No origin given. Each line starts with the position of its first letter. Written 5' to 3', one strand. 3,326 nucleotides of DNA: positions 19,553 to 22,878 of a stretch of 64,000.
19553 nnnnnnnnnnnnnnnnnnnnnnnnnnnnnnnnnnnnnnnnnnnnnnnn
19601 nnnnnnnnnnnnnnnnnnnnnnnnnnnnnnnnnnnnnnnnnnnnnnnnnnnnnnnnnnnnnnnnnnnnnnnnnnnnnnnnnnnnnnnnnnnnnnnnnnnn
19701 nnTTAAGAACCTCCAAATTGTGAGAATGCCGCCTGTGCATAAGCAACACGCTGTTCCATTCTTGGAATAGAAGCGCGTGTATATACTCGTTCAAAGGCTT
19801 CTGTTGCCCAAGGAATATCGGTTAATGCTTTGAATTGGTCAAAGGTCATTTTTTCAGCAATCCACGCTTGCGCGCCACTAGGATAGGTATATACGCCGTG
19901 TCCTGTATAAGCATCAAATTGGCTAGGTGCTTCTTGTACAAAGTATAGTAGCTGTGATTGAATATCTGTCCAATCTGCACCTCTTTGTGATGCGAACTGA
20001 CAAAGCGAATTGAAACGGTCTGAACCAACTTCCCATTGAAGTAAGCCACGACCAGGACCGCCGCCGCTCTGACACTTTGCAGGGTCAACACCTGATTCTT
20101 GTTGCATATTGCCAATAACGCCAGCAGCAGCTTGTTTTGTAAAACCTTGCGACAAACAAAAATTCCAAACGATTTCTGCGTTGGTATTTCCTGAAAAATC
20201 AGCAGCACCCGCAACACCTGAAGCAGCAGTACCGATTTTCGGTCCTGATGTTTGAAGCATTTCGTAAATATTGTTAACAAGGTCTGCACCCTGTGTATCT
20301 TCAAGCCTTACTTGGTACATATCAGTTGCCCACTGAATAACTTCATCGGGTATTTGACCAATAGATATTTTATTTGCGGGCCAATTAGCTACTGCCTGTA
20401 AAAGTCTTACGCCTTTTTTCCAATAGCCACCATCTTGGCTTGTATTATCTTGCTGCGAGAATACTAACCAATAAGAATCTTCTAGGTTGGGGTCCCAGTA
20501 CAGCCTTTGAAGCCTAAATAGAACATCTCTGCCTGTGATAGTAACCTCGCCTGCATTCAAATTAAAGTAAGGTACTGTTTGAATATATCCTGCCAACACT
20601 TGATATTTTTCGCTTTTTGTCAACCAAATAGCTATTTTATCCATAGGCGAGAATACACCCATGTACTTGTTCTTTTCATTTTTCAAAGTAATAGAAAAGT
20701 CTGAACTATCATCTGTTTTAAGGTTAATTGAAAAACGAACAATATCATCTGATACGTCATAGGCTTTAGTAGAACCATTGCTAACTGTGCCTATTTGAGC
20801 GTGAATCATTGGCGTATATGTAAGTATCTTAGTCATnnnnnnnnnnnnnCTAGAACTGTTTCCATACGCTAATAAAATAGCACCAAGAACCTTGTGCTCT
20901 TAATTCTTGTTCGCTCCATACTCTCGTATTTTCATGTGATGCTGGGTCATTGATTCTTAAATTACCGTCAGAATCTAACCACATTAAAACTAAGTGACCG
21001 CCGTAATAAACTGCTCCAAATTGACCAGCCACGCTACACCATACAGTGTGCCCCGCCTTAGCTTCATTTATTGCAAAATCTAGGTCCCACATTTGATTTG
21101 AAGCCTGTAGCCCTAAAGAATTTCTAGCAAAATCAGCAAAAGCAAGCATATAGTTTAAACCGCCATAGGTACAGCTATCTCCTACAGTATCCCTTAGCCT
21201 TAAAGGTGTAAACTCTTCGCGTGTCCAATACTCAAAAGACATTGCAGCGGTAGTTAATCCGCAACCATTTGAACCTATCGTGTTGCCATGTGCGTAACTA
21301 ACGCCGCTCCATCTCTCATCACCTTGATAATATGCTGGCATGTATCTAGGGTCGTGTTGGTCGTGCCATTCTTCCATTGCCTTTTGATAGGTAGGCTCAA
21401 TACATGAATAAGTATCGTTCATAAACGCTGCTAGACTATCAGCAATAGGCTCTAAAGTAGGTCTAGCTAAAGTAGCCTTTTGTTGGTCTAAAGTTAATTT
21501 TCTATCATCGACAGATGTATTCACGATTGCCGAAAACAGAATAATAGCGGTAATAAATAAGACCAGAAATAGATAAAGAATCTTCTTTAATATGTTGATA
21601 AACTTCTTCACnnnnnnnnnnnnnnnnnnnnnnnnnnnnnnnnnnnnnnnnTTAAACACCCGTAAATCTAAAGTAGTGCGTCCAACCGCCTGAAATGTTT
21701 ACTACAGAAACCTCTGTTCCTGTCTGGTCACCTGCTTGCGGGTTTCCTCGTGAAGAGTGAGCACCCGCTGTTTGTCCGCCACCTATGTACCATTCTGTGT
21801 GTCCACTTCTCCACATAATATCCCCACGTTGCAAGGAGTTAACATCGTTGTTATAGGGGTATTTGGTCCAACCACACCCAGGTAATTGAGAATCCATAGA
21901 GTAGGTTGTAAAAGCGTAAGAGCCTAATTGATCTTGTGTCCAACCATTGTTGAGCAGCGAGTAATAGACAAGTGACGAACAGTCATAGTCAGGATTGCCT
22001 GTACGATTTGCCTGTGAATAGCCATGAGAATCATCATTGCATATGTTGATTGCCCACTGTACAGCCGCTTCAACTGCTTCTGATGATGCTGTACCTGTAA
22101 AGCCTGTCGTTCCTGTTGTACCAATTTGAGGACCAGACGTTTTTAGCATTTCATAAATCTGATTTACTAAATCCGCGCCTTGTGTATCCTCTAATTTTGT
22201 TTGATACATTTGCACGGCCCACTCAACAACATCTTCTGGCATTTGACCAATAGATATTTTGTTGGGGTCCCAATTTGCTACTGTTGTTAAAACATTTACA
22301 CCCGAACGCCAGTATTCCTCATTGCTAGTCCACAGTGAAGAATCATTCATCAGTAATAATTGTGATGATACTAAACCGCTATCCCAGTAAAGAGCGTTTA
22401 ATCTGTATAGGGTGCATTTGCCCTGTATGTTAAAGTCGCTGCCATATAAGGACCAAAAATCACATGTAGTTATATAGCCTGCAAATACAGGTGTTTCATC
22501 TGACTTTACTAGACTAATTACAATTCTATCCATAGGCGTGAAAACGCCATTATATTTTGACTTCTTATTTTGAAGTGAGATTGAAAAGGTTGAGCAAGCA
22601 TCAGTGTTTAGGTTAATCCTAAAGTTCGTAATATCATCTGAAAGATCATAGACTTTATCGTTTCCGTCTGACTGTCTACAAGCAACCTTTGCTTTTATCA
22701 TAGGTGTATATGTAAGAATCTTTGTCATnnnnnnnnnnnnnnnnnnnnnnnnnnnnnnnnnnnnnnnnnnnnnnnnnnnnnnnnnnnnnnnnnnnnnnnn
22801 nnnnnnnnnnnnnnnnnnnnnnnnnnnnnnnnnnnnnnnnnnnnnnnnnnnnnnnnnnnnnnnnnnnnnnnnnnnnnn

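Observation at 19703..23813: Three tandem paralogous tail-associated lysins with swapped catalytic domains (lysozyme-like, NlpC/P60, CHAP)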

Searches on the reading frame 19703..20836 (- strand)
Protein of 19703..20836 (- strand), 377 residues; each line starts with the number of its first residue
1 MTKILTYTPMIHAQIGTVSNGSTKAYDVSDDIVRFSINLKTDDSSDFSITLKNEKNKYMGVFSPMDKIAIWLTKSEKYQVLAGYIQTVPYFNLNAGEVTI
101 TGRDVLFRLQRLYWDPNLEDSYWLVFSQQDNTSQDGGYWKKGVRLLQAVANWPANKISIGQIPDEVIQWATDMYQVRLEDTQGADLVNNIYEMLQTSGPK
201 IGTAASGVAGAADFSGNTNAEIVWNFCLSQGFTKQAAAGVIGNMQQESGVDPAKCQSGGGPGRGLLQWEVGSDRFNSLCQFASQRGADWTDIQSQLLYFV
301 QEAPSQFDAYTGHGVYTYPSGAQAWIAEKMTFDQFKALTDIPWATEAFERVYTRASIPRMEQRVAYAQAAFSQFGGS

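Call 3: search_protein_families(library=pfam, proteins=[window:19703-20836:-], max_evalue=0.01)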
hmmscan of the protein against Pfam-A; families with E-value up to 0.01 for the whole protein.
window:19703-20836:- (377 aa): 1 family
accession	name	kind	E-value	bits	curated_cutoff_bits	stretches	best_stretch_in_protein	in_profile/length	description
PF18013.6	Phage_lysozyme2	-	9.4e-28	97.6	28.2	1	219-374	2-140/140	Phage tail lysozyme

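Call 5: search_protein_families(library=phrogs, proteins=[window:19703-20836:-], max_evalue=0.01)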
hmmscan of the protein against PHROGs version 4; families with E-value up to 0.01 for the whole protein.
window:19703-20836:- (377 aa): 11 families
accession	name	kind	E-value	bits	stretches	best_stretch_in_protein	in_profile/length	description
phrog_2810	-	head and packaging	2.7e-25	89.8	1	3-211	48-260/952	virion structural protein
phrog_11037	-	unknown function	5.2e-17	63.1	1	217-376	15-160/365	-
phrog_8949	-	unknown function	3e-12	47.7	1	210-305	327-418/557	-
phrog_9570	-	tail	1.5e-10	41.6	1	208-278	472-535/689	tail length tape measure protein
phrog_512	-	unknown function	1.5e-06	29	1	234-304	74-151/199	-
phrog_24249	-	tail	4.5e-05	23.5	1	221-305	14-96/739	tail protein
phrog_20388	-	lysis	5.2e-05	23.4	1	215-256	4-45/527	endolysin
phrog_19487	-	tail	0.001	18.5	1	205-305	809-911/1147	tail length tape measure protein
phrog_10479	-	unknown function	0.001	18.1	1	221-375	860-1019/1083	-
phrog_35693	-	unknown function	0.0011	17.8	1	225-271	164-210/858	-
phrog_5453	-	unknown function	0.0014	18.6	1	207-256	553-603/863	-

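Call 64: search_protein_families(library=ncbifam, proteins=[window:19703-20836:-], max_evalue=0.01)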
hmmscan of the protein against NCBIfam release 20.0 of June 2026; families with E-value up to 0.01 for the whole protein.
window:19703-20836:- (377 aa): 0 families

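Call 90: search_solved_structures(query=window:19703-20836:-, max_evalue=1, show_alignments=1)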
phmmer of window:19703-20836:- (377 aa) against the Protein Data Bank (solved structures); distinct sequences matched with E-value up to 1: 3.
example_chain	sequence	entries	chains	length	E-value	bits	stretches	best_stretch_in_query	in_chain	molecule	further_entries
3csr_A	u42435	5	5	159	5.1e-08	35.5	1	218-303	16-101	Morphogenesis protein 1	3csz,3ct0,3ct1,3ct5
3csq_A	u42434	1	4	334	1.5e-07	33.9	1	218-303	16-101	Morphogenesis protein 1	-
9m7n_A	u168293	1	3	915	0.0012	21.2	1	220-271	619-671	Gp16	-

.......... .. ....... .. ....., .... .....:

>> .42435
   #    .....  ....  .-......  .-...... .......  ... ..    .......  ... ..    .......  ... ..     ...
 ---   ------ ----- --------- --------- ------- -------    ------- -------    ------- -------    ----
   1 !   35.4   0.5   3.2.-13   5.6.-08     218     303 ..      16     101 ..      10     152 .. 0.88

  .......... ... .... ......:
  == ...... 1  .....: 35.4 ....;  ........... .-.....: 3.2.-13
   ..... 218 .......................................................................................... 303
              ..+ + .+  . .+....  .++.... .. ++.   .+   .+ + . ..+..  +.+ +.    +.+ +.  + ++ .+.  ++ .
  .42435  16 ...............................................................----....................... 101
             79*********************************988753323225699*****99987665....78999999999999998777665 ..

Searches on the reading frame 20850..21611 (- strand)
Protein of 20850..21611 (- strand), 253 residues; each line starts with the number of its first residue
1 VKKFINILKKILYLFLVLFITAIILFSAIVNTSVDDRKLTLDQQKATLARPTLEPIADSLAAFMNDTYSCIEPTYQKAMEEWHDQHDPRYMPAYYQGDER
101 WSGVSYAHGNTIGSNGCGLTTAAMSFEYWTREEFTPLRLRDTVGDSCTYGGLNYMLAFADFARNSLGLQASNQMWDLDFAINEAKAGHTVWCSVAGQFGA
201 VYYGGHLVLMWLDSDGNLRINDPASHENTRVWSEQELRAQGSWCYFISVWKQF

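Call 3: search_protein_families(library=pfam, proteins=[window:20850-21611:-], max_evalue=0.01)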
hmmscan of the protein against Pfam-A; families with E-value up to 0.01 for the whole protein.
window:20850-21611:- (253 aa): 2 families
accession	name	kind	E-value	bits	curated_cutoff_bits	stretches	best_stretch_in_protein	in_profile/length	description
PF13529.12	Peptidase_C39_2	-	8.3e-08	33.4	24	1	92-224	4-143/143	Peptidase_C39 like family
PF12385.14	Peptidase_C70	-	0.0079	16.6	19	0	114-230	17-130/141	Papain-like cysteine protease AvrRpt2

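Call 5: search_protein_families(library=phrogs, proteins=[window:20850-21611:-], max_evalue=0.01)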
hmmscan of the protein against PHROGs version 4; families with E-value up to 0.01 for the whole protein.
window:20850-21611:- (253 aa): 0 families

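Call 64: search_protein_families(library=ncbifam, proteins=[window:20850-21611:-], max_evalue=0.01)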
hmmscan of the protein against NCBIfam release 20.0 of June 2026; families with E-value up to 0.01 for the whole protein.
window:20850-21611:- (253 aa): 0 families

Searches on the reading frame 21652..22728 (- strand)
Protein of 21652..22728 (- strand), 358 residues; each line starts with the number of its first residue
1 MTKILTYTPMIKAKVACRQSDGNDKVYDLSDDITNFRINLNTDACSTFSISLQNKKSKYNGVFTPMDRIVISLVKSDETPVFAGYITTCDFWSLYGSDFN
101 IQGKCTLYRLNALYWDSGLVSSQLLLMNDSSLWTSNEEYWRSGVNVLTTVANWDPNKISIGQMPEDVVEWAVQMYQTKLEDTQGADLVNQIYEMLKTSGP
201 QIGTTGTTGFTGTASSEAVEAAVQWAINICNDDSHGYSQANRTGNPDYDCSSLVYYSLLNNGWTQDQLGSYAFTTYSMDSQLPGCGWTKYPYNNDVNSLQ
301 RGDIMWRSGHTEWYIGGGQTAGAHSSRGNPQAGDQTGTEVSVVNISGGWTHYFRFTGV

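Call 3: search_protein_families(library=pfam, proteins=[window:21652-22728:-], max_evalue=0.01)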
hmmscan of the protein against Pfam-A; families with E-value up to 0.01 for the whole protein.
window:21652-22728:- (358 aa): 2 families
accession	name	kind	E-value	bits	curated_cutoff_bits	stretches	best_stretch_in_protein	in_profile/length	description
PF25309.1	ELLD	-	2.8e-10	40.8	27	1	247-318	92-172/175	Endolysin-like domain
PF05382.19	Amidase_5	-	1.4e-07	32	21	1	220-306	3-80/142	Bacteriophage peptidoglycan hydrolase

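Call 5: search_protein_families(library=phrogs, proteins=[window:21652-22728:-], max_evalue=0.01)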
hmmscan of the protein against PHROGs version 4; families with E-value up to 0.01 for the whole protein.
window:21652-22728:- (358 aa): 6 families
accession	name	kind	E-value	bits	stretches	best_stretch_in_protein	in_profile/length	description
phrog_2810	-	head and packaging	4.5e-22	79.2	1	3-211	48-260/952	virion structural protein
phrog_14030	-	unknown function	3.3e-10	40.8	1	219-342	52-200/273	-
phrog_998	-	lysis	6.3e-06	27.1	1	220-310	5-90/246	endolysin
phrog_1015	-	tail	0.00025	20.8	1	214-341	642-774/795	tail protein with lysin activity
phrog_3861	-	lysis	0.0011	19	1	219-306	5-86/455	amidase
phrog_35693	-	unknown function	0.0032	16.4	1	220-305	5-79/858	-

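Call 64: search_protein_families(library=ncbifam, proteins=[window:21652-22728:-], max_evalue=0.01)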
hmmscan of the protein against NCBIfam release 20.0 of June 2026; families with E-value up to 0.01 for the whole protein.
window:21652-22728:- (358 aa): 0 families

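Call 91: search_solved_structures(query=window:21652-22728:-, max_evalue=1, show_alignments=1)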
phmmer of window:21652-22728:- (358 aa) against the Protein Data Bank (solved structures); distinct sequences matched with E-value up to 1: 0.
